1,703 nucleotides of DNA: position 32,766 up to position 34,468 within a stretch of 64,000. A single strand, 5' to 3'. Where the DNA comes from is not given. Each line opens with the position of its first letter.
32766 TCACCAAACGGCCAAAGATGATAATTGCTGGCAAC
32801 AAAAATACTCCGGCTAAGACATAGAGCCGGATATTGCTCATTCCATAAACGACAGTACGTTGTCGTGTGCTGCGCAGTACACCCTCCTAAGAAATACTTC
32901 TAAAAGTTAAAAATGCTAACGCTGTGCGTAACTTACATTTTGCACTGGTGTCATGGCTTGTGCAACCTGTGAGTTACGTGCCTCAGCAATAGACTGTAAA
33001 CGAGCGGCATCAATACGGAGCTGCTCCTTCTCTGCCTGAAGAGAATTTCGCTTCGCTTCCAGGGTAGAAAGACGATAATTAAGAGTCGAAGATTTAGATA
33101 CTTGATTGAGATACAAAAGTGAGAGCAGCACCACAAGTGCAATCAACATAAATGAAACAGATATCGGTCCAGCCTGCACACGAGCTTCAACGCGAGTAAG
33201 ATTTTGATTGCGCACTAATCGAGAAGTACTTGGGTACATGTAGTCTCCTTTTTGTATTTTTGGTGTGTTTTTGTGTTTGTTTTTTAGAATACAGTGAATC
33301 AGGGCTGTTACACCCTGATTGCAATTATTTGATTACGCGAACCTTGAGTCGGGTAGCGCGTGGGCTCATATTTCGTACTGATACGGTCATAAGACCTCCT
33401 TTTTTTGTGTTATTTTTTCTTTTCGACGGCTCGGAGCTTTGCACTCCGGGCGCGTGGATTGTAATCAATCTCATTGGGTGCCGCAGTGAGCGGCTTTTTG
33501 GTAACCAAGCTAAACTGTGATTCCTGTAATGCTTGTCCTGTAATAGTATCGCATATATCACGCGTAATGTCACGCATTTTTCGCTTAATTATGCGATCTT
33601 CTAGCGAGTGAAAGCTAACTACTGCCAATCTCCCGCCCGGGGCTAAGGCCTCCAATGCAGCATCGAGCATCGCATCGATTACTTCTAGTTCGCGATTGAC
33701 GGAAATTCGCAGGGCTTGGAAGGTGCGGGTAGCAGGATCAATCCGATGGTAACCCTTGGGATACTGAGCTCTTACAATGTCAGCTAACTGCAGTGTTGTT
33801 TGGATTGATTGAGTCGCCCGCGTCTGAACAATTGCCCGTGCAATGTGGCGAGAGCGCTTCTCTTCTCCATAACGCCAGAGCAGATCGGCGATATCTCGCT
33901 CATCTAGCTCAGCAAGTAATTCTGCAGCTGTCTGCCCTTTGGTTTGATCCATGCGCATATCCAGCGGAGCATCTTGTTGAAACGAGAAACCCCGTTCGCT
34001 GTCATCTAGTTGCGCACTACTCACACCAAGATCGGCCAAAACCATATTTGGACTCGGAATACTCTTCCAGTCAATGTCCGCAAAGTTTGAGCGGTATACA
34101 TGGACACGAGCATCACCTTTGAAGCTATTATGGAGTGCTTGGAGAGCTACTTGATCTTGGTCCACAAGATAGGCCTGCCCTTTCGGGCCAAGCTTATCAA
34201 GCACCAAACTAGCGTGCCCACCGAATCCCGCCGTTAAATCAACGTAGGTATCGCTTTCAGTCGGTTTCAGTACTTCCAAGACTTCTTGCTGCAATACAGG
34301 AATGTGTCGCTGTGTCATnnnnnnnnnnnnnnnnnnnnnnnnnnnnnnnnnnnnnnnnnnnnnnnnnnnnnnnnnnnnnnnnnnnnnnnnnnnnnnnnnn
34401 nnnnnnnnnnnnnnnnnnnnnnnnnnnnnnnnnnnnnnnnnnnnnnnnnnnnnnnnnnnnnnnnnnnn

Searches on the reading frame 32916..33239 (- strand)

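Call 81: search_protein_families(library=ncbifam, proteins=[window:32916-33239:-], max_evalue=0.1)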
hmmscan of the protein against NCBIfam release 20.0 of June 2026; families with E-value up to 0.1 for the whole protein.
window:32916-33239:- (107 aa): 2 families
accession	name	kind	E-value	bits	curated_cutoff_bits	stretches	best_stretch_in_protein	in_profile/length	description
NF053549.1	FtsL_Actino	equivalog_domain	5.5e-05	23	55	1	27-86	4-61/83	cell division protein FtsL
TIGR02209.1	ftsL_broad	equivalog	0.0025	17.7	42.45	1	28-83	4-59/85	cell division protein FtsL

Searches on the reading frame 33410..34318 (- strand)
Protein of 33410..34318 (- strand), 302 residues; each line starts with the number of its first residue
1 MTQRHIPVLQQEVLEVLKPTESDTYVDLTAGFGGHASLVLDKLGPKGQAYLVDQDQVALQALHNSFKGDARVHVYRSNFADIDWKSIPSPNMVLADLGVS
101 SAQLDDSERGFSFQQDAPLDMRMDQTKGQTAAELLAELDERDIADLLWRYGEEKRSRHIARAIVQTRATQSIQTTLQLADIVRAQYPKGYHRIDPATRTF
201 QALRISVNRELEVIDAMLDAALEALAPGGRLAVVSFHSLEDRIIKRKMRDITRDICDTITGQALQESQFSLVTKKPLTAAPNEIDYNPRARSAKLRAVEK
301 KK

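Call 11: find_related_loci(query=window:33410-34318:-, collection=genome_contigs, flank=3000)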
Query window:33410-34318:- (302 aa) in genome_contigs; peptide patterns used: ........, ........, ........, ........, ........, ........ (x = any residue, [..] = any of these).
291 stretches matched a pattern; 239 encode a relative of the query (tblastn E <= 1e-3); the best 80 are kept; 80 distinct loci.
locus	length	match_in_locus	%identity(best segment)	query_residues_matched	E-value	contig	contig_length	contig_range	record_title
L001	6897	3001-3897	91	1-299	0e+0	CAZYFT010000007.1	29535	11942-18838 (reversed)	MAG TPA_asm: uncultured Candidatus Saccharibacteria bacterium isolate SRP135725_co1_79 genome assembly, contig: NODE_176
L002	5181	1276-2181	78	1-302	3e-163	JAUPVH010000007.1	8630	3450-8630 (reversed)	MAG: Patescibacteria group bacterium isolate erpe_2018_sw_27hr_WHONDRS-SW48-000094_B_bin.8 scaffold_123518, whole genome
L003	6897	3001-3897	77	1-299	3e-159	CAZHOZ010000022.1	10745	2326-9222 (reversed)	MAG TPA_asm: uncultured Candidatus Saccharibacteria bacterium isolate binchicken_co16_307 genome assembly, contig: NODE_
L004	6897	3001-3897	88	1-299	0e+0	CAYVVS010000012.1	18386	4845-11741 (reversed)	MAG TPA_asm: uncultured Candidatus Saccharibacteria bacterium isolate SRP170004_co1_322 genome assembly, contig: NODE_46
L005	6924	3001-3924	44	1-300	8e-76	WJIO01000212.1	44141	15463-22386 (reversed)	MAG: Candidatus Poribacteria bacterium isolate Bin_402 k141_2362619, whole genome shotgun sequence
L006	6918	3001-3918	43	5-300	5e-73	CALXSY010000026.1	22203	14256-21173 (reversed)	MAG: uncultured Clostridia bacterium isolate BRZ_HS__bin73 genome assembly, contig: BRZ_HS__NODE_2968_length_22203_cov_1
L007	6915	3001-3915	45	2-300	2e-71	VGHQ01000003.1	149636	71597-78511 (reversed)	MAG: Betaproteobacteria bacterium isolate K_Offshore_40m_m1_049 K_Offshore_40m_m1_049_Ga0194133_10000139, whole genome s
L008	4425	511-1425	45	2-300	4e-71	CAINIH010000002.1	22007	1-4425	MAG: uncultured Methylophilaceae bacterium isolate Umea2p1_bin-1228 genome assembly, contig: bin-1228:002/153, whole gen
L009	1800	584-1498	44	2-300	4e-73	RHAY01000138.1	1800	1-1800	MAG: Methylophilaceae bacterium isolate WBA_1B_003 contig_100_137, whole genome shotgun sequence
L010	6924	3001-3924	43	5-301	3e-70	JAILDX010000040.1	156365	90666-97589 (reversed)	MAG: Saccharofermentans sp. isolate RUI031 k141_16523696_flag=0_multi=25.9818_len=156365, whole genome shotgun sequence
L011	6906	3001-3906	45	5-300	3e-70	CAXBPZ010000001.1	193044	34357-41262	MAG TPA_asm: uncultured Methylophilaceae bacterium isolate SRR1790487_concoct_47 genome assembly, contig: ERZ2945017.1,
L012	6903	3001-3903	43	5-300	6e-70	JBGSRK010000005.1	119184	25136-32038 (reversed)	MAG: Patescibacteria group bacterium isolate JTS-AC356 k141_2167114, whole genome shotgun sequence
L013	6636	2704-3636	44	5-300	5e-70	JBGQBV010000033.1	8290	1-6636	MAG: Candidatus Paceibacteria bacterium isolate OBJ2_061818_110_56 k141_1551241_length_8290_cov_9.0000, whole genome sho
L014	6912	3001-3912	46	5-298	1e-69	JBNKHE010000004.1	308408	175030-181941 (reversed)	MAG: Pontiella sp. isolate E1E2.bin.11.permissive NODE_4_length_308408_cov_8.652403, whole genome shotgun sequence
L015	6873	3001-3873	44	5-300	2e-69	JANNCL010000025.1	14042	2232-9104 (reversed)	MAG: Candidatus Omnitrophota bacterium isolate OTE_78_metabat_191 OTE_78_k141_4191097, whole genome shotgun sequence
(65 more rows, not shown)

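Call 22: find_homologous_proteins(query=window:33410-34318:-, max_evalue=1e-40)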
Query window:33410-34318:- (302 aa): 7981 proteins with E <= 1e-40 among 8000 candidates; the best 120 are listed.
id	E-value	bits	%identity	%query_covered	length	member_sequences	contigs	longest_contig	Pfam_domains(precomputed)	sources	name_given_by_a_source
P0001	7.6e-193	657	100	100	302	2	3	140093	PF01795.26,PF05175.21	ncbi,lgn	-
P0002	2.2e-190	649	98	100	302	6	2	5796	PF01795.26,PF05175.21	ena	-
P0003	2.5e-190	649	99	100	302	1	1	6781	PF01795.26,PF05175.21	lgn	-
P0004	8.4e-177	604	92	100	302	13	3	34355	PF01795.26,PF05175.21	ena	-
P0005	8.2e-175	598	91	100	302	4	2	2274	PF01795.26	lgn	-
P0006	1.7e-173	594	88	100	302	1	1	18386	PF01795.26,PF05175.21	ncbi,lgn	-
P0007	2.8e-171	586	89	100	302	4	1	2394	PF01795.26,PF05175.21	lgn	-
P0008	8.7e-155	532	78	100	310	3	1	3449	PF01795.26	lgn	-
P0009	2.1e-151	521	78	100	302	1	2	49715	PF01795.26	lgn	-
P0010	4.2e-149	514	76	100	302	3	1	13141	PF01795.26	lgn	-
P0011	1.2e-145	502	74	100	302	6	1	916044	PF01795.26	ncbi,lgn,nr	ncbi:16S rRNA (cytosine(1402)-N(4))-methyltransferase RsmH [bacterium]|nr:MAG: 16S rRNA (cytosine(14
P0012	4.1e-129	448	68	97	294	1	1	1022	PF01795.26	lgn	-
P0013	3.0e-126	439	69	96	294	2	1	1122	PF13847.13,PF01795.26,PF05175.21,PF13649.13,PF08242.19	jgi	jgi:16S rRNA (cytosine1402-N4)-methyltransferase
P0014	3.1e-124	432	63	100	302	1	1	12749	PF01795.26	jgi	jgi:16S rRNA (cytosine1402-N4)-methyltransferase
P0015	2.1e-123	429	63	100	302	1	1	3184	PF01795.26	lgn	-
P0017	1.1e-114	401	61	100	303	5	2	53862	PF01795.26,PF01728.26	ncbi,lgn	-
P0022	7.8e-107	375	61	100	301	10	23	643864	PF01795.26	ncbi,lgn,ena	ncbi:MAG: 16S rRNA (cytosine(1402)-N(4))-methyltransferase RsmH [Candidatus Saccharibacteria bacteri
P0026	1.5e-91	325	53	99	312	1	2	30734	PF01795.26,PF05175.21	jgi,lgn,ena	-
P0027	1.6e-91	325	51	100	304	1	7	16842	PF01795.26,PF05175.21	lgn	-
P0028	6.4e-91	323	54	98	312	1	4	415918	PF01795.26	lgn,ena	-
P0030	1.2e-89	319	54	99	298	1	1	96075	PF13847.13,PF01795.26,PF01209.25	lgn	-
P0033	6.4e-87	310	53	98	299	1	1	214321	PF13847.13,PF01795.26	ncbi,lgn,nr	ncbi:16S rRNA (cytosine(1402)-N(4))-methyltransferase RsmH [Candidatus Saccharibacteria bacterium]|n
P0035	1.3e-79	286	48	100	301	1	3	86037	PF01795.26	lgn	-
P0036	1.2e-78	282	47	99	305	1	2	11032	PF01795.26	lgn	-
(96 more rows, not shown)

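Call 23: find_encoding_contigs(protein=P0011, flank=2500, max_places=2)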
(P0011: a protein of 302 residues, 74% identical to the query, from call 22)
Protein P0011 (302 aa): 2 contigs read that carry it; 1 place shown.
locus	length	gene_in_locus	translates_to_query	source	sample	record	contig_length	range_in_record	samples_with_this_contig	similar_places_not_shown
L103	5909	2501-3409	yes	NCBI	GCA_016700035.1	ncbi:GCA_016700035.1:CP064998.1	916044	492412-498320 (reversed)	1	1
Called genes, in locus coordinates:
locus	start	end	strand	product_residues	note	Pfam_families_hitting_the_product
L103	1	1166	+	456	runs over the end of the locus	PF28494:GlyRS_ins_1 (faint), PF00587:tRNA-synt_2b, PF03129:HGTP_anticodon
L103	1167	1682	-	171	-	PF01988:VIT1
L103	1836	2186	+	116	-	PF02381:MraZ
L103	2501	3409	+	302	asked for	PF01795:Methyltransf_5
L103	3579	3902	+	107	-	-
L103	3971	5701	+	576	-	PF03717:PBP_dimer, PF00905:Transpeptidase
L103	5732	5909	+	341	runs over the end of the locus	PF00953:Glycos_transf_4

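Call 24: find_encoding_contigs(protein=P0014, flank=2500, max_places=2)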
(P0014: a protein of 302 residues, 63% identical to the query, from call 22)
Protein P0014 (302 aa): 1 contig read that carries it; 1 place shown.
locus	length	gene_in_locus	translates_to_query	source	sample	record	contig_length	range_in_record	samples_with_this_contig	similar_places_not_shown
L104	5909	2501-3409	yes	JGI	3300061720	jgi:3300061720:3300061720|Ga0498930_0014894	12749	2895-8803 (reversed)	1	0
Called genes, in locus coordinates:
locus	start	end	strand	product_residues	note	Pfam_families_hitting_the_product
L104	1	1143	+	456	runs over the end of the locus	PF28494:GlyRS_ins_1 (faint), PF00587:tRNA-synt_2b, PF03129:HGTP_anticodon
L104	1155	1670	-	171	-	PF01988:VIT1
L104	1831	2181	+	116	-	PF02381:MraZ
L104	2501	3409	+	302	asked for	PF01795:Methyltransf_5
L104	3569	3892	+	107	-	-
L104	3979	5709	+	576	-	PF03717:PBP_dimer, PF00905:Transpeptidase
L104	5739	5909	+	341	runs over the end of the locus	PF00953:Glycos_transf_4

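Call 25: find_encoding_contigs(protein=P0017, flank=2500, max_places=2)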
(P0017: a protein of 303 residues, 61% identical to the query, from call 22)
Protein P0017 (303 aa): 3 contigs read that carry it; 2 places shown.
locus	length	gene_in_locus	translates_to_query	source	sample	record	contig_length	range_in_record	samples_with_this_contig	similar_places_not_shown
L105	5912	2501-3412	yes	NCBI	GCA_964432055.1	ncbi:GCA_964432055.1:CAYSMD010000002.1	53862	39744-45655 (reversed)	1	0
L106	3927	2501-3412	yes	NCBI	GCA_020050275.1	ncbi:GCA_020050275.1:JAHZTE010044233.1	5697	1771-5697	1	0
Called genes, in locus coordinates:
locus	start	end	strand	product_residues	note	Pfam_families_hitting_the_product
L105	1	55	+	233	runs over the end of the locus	PF11967:RecO_N, PF02565:RecO_C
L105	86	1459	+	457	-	PF00587:tRNA-synt_2b, PF03129:HGTP_anticodon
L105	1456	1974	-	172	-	PF01988:VIT1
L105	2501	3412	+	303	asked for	PF01795:Methyltransf_5, PF01728:FtsJ (faint)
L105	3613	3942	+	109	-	-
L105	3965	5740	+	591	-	PF03717:PBP_dimer, PF00905:Transpeptidase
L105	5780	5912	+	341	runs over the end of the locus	PF00953:Glycos_transf_4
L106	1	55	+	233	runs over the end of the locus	PF11967:RecO_N, PF02565:RecO_C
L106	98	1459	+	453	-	PF00587:tRNA-synt_2b, PF03129:HGTP_anticodon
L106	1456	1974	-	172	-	PF01988:VIT1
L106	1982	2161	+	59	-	-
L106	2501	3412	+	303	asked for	PF01795:Methyltransf_5, PF01728:FtsJ (faint)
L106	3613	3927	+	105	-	?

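Call 26: find_encoding_contigs(protein=P0022, flank=2500, max_places=3)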
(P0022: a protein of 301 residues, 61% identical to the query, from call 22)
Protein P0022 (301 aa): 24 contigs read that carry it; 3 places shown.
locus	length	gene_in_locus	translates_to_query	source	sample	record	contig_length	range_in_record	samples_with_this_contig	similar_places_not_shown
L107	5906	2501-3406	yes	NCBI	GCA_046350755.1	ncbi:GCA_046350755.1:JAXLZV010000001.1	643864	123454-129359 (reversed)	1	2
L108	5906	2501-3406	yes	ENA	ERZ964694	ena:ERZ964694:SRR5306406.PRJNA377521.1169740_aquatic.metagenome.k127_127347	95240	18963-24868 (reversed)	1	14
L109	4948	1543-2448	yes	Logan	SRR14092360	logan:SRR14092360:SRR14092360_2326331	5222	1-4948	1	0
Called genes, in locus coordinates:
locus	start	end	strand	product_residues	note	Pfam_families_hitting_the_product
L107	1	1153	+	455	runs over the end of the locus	PF00587:tRNA-synt_2b, PF03129:HGTP_anticodon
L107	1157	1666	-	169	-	PF01988:VIT1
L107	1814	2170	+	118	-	PF02381:MraZ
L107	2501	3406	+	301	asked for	PF01795:Methyltransf_5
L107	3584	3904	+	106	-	-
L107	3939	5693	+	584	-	PF03717:PBP_dimer, PF21922:PBP_dimer_2 (faint), PF00905:Transpeptidase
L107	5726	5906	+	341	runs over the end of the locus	PF00953:Glycos_transf_4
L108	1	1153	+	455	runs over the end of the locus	PF00587:tRNA-synt_2b, PF03129:HGTP_anticodon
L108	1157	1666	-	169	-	PF01988:VIT1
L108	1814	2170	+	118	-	PF02381:MraZ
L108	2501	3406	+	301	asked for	PF01795:Methyltransf_5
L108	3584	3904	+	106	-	-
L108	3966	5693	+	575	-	PF03717:PBP_dimer, PF21922:PBP_dimer_2 (faint), PF00905:Transpeptidase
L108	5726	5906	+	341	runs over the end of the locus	PF00953:Glycos_transf_4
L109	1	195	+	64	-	?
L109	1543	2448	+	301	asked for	PF01795:Methyltransf_5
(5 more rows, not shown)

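Call 27: find_encoding_contigs(protein=P0028, flank=2500, max_places=2)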
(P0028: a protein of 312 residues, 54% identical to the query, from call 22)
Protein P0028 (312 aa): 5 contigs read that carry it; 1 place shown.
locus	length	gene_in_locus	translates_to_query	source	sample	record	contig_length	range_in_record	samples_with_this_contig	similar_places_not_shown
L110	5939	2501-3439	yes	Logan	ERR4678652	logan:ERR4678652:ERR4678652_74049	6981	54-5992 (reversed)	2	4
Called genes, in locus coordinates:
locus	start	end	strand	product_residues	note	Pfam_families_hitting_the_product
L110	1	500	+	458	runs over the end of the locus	PF00587:tRNA-synt_2b, PF03129:HGTP_anticodon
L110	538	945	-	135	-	-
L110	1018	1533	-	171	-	PF01988:VIT1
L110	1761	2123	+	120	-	PF02381:MraZ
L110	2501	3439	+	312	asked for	PF01795:Methyltransf_5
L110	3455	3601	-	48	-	-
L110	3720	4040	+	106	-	-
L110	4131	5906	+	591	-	PF03717:PBP_dimer, PF00905:Transpeptidase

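Call 28: find_encoding_contigs(protein=P0033, flank=2500, max_places=2)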
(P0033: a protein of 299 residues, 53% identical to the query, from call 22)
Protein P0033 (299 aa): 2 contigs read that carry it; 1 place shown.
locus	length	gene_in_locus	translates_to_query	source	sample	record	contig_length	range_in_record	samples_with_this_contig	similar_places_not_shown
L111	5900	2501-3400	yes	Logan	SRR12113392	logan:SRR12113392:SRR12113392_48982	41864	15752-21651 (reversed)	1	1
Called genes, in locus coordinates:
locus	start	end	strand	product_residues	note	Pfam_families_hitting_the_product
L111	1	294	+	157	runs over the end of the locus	PF00106:adh_short, PF13561:adh_short_C2, PF23441:SDR (weak)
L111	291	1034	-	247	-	PF02585:PIG-L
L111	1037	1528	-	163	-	PF01988:VIT1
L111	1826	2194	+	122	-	PF02381:MraZ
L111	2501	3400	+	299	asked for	PF01795:Methyltransf_5, PF13847:Methyltransf_31 (faint)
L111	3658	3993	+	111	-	-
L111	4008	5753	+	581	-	PF03717:PBP_dimer, PF00905:Transpeptidase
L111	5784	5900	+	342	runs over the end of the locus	PF00953:Glycos_transf_4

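Call 29: find_encoding_contigs(protein=P0030, flank=2500, max_places=2)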
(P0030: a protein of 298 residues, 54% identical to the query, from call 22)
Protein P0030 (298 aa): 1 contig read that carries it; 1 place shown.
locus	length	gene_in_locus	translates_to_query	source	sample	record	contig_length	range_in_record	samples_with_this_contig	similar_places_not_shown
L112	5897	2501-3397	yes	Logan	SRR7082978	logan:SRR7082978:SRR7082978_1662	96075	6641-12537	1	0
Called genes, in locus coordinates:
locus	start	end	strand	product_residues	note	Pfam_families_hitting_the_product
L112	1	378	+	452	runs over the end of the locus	PF28494:GlyRS_ins_1 (faint), PF00587:tRNA-synt_2b, PF03129:HGTP_anticodon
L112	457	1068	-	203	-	-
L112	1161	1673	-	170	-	PF01988:VIT1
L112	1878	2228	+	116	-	PF02381:MraZ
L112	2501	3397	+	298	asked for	PF01209:Ubie_methyltran (faint), PF01795:Methyltransf_5, PF13847:Methyltransf_31 (faint)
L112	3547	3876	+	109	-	-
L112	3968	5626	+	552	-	PF03717:PBP_dimer, PF00905:Transpeptidase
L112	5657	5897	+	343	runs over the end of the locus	PF00953:Glycos_transf_4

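Call 30: find_encoding_contigs(protein=P0035, flank=2500, max_places=2)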
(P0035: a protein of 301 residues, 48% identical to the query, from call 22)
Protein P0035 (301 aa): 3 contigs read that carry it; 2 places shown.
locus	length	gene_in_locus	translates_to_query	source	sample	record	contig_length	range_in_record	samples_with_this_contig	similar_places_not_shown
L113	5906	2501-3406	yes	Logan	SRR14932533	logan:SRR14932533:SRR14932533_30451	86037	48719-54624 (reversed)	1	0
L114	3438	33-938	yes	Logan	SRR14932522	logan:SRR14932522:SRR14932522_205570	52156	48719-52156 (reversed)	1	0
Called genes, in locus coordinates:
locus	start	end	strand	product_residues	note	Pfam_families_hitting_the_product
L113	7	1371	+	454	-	PF00587:tRNA-synt_2b, PF03129:HGTP_anticodon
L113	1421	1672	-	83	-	-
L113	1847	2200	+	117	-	PF02381:MraZ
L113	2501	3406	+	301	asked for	PF01795:Methyltransf_5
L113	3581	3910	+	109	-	-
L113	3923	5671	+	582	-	PF03717:PBP_dimer, PF00905:Transpeptidase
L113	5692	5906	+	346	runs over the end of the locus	PF00953:Glycos_transf_4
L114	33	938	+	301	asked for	PF01795:Methyltransf_5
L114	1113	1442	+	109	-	-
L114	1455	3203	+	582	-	PF03717:PBP_dimer, PF00905:Transpeptidase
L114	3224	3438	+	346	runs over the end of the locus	PF00953:Glycos_transf_4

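Call 32: find_encoding_contigs(protein=P0026, flank=2500, max_places=2)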
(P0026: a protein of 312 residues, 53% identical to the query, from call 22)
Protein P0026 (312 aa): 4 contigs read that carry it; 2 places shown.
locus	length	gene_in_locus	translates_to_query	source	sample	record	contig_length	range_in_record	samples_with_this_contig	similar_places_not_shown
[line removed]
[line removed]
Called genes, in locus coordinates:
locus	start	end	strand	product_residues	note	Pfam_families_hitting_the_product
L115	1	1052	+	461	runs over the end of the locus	PF28494:GlyRS_ins_1 (faint), PF00587:tRNA-synt_2b, PF03129:HGTP_anticodon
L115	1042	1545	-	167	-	PF01988:VIT1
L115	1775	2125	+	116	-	PF02381:MraZ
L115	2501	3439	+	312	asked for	PF01795:Methyltransf_5, PF05175:MTS (faint)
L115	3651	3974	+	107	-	-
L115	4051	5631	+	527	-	?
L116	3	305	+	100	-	?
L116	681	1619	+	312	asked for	PF01795:Methyltransf_5, PF05175:MTS (faint)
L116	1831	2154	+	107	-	-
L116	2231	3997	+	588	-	PF03717:PBP_dimer, PF00905:Transpeptidase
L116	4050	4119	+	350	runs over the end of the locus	PF00953:Glycos_transf_4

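Call 33: find_encoding_contigs(protein=P0027, flank=2500, max_places=2)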
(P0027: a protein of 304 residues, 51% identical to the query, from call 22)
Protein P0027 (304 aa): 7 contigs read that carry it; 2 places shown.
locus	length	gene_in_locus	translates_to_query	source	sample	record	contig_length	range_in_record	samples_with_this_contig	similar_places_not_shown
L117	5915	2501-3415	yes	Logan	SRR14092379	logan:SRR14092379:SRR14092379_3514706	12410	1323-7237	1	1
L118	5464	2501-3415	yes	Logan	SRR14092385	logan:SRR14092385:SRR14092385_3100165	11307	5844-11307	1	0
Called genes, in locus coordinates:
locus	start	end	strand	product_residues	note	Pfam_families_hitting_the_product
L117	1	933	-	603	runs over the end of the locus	PF00122:E1-E2_ATPase, PF00702:Hydrolase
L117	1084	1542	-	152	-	-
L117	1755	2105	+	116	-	PF02381:MraZ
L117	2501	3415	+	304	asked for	PF01795:Methyltransf_5, PF05175:MTS (faint)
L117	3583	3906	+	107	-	-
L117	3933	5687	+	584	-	PF03717:PBP_dimer, PF00905:Transpeptidase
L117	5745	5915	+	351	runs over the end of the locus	PF00953:Glycos_transf_4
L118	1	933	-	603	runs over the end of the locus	PF00122:E1-E2_ATPase, PF00702:Hydrolase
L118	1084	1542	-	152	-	-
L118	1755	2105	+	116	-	PF02381:MraZ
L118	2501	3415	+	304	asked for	PF01795:Methyltransf_5, PF05175:MTS (faint)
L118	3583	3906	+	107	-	-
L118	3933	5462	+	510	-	?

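Call 34: find_encoding_contigs(protein=P0036, flank=2500, max_places=2)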
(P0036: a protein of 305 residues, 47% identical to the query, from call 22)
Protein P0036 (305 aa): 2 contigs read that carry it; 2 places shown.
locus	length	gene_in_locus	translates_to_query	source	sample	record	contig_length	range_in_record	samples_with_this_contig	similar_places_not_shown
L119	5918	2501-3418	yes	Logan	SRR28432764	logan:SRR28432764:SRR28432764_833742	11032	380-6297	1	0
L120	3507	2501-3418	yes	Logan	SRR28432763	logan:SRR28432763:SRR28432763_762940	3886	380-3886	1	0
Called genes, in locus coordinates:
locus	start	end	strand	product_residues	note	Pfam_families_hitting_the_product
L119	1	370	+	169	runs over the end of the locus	-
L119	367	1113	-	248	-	PF02585:PIG-L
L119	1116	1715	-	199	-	PF01988:VIT1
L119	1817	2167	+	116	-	PF02381:MraZ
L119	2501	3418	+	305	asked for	PF01795:Methyltransf_5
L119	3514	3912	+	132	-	-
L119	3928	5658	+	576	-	PF03717:PBP_dimer, PF00905:Transpeptidase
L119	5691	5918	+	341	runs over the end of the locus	PF00953:Glycos_transf_4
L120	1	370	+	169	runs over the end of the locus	-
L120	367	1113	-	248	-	PF02585:PIG-L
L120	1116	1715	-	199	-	PF01988:VIT1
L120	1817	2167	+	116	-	PF02381:MraZ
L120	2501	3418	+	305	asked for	PF01795:Methyltransf_5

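Call 81: search_protein_families(library=ncbifam, proteins=[window:33410-34318:-], max_evalue=0.1)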
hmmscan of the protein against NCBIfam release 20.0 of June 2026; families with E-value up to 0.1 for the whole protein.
window:33410-34318:- (302 aa): 7 families
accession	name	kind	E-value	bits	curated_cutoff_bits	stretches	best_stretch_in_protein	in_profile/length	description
TIGR00006.1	TIGR00006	equivalog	1.3e-93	313.9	154.3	1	3-301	5-310/310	16S rRNA (cytosine(1402)-N(4))-methyltransferase RsmH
NF038261.1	rhodoquin_RquA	equivalog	0.0039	17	175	0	9-81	39-109/218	rhodoquinone biosynthesis methyltransferase RquA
NF053511.1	tRNA_U34_MnmM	equivalog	0.0067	16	135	0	20-73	16-72/183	tRNA 5-(aminomethyl)-2-thiouridylate-methyltransferase MnmM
NF001244.0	PRK00216.1-5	equivalog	0.0074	15.6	216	0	11-68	38-95/236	bifunctional demethylmenaquinone methyltransferase/2-methoxy-6-polyprenyl-1,4-benzoquinol methylase UbiE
TIGR00438.1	rrmJ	equivalog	0.0084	15.6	300.15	0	21-72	32-83/188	23S rRNA (uridine(2552)-2'-O)-methyltransferase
TIGR00563.1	rsmB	equivalog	0.045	12.9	269.05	0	11-65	235-289/437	16S rRNA (cytosine(967)-C(5))-methyltransferase RsmB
TIGR02469.1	CbiT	equivalog_domain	0.082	13.2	78.3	0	11-79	9-78/124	precorrin-6Y C5,15-methyltransferase (decarboxylating) subunit CbiT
